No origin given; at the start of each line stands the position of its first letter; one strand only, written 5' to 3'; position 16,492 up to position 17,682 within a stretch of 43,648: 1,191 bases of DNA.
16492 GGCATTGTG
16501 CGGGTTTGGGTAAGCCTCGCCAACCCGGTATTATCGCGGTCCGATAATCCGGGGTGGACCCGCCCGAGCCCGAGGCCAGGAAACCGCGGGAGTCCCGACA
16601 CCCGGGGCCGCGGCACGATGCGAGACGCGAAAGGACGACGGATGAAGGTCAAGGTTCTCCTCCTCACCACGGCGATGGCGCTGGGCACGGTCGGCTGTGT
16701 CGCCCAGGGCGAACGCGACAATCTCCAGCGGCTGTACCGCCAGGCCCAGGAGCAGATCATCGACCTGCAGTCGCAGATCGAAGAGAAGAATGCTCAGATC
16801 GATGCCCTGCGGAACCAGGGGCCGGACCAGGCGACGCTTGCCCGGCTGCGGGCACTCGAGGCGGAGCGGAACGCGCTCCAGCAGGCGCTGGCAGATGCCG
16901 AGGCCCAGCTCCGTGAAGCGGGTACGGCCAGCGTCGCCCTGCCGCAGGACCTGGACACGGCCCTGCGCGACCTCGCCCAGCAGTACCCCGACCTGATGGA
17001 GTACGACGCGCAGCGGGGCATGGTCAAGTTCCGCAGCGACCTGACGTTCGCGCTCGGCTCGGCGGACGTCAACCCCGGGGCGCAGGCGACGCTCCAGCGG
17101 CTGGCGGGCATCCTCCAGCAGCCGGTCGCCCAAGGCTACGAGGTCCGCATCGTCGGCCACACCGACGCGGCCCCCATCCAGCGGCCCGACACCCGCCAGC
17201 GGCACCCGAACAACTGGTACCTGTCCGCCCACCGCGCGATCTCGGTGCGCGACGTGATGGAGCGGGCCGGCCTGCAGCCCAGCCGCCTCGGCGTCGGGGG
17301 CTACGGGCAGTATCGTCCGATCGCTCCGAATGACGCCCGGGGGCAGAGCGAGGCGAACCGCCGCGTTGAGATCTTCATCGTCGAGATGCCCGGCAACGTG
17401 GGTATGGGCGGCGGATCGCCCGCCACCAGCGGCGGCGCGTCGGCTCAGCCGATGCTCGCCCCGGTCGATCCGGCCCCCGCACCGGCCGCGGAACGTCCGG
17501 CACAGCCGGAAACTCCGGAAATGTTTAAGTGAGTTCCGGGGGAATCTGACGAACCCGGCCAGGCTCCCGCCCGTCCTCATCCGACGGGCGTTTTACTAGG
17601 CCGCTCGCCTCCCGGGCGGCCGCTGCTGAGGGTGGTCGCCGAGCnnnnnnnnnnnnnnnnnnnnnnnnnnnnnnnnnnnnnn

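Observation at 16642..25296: Exosortase-EpsI fusion with giant TPR protein, OmpA-like lipoprotein and a secreted cyclophilin/cadherin-like protein, but no PEP-CTERM substrate in the window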

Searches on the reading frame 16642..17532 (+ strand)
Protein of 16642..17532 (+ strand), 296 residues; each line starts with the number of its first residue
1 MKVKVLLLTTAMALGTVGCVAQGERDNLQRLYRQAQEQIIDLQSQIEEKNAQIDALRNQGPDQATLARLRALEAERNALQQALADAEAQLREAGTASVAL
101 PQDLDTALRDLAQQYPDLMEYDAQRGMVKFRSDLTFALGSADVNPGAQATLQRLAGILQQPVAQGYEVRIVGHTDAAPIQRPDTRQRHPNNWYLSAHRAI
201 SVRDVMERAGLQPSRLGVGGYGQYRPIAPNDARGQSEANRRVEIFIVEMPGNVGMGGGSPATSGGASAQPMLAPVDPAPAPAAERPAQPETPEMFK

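Call 7: search_protein_families(library=ncbifam, proteins=[window:16642-17532:+], max_evalue=0.01)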
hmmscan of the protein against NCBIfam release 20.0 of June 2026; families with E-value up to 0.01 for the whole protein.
window:16642-17532:+ (296 aa): 38 families (the best 25 are shown)
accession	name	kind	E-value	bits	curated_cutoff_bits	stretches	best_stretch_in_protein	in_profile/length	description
NF006541.1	PRK09038.1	equivalog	2.8e-28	99.2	283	1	51-247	66-249/253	flagellar motor protein MotD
TIGR03350.1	type_VI_ompA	equivalog_domain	7e-26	90.8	139.8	1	119-246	17-137/137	type VI secretion system protein TssL, long form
NF006508.0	PRK08944.1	subfamily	9.4e-23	80.9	259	1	35-247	99-288/304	MotB family protein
NF053611.1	YiaD_Gzip_OmpA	equivalog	1e-22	80.9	175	1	127-246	97-206/206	YiaD family glycine zipper/OmpA-like lipoprotein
NF005444.0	PRK07033.1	equivalog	1.7e-22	80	520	1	118-252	300-427/438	DotU family type VI secretion system protein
NF006544.0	PRK09039.1-3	equivalog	9.9e-21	74.7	362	1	37-248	129-342/343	peptidoglycan -binding protein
NF005195.1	PRK06667.1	equivalog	2.5e-20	73.3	300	1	124-247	113-236/241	flagellar motor protein MotB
NF005999.0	PRK08126.1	subfamily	1.4e-18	67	571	1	73-247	268-431/432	hypothetical protein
NF006542.0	PRK09039.1-1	equivalog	1.6e-18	67.1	388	1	130-248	505-626/627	peptidoglycan -binding protein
NF006543.0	PRK09039.1-2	equivalog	2.9e-18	66.8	305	1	28-244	122-345/350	peptidoglycan -binding protein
NF005382.1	PRK06925.1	equivalog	1.8e-17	64.3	264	1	125-247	107-224/225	flagellar motor protein MotS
NF005831.1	PRK07734.1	equivalog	6.3e-17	62.2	301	1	128-247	135-249/250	flagellar motor protein MotB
NF053613.1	OMP_toxin_LptF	equivalog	2e-15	57.1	400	1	65-247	73-246/256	lipotoxin F family OmpA-related lipoprotein LptF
NF006547.1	PRK09040.1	equivalog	2.6e-15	56.4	194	1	125-248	80-202/213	hypothetical protein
NF005236.0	PRK06742.1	equivalog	7.6e-15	55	312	1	132-248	115-225/225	flagellar motor protein MotS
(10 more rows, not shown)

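Call 8: search_protein_families(library=pfam, proteins=[window:16642-17532:+], max_evalue=0.01)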
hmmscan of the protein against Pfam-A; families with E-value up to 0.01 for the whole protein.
window:16642-17532:+ (296 aa): 9 families
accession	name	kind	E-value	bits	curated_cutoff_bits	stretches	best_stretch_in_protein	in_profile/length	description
PF00691.25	OmpA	-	1.4e-17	64.2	27.2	1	135-240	1-98/98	OmpA family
PF06810.17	Phage_scaffold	-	6.2e-06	26.7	35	1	64-144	31-109/170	Phage capsid assembly scaffolding protein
PF15619.11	Lebercilin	-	0.0017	18.4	34.3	1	24-99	68-142/193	Ciliary protein causing Leber congenital amaurosis disease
PF08614.16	ATG16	-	0.0026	18.4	33.7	1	26-104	88-160/200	Autophagy protein 16 (ATG16)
PF09544.15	DUF2381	-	0.0031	17.3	29.2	1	47-138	113-206/288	Protein of unknown function (DUF2381)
PF25450.1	Rab11-FIP3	-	0.0035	18.1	31.9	1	24-94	41-109/125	Rab11-FIP3-like domain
PF17675.6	APG6_N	-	0.0042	18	45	1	21-93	21-93/132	Apg6 coiled-coil region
PF13870.11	CCDC113_CCDC96_CC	-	0.0051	17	31.6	0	32-96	44-106/177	CCDC113/CCDC96, coiled-coil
PF25481.1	Nucleoprot-TPR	-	0.0092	16.4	27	1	26-59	36-69/80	Nucleoprotein TPR-like domain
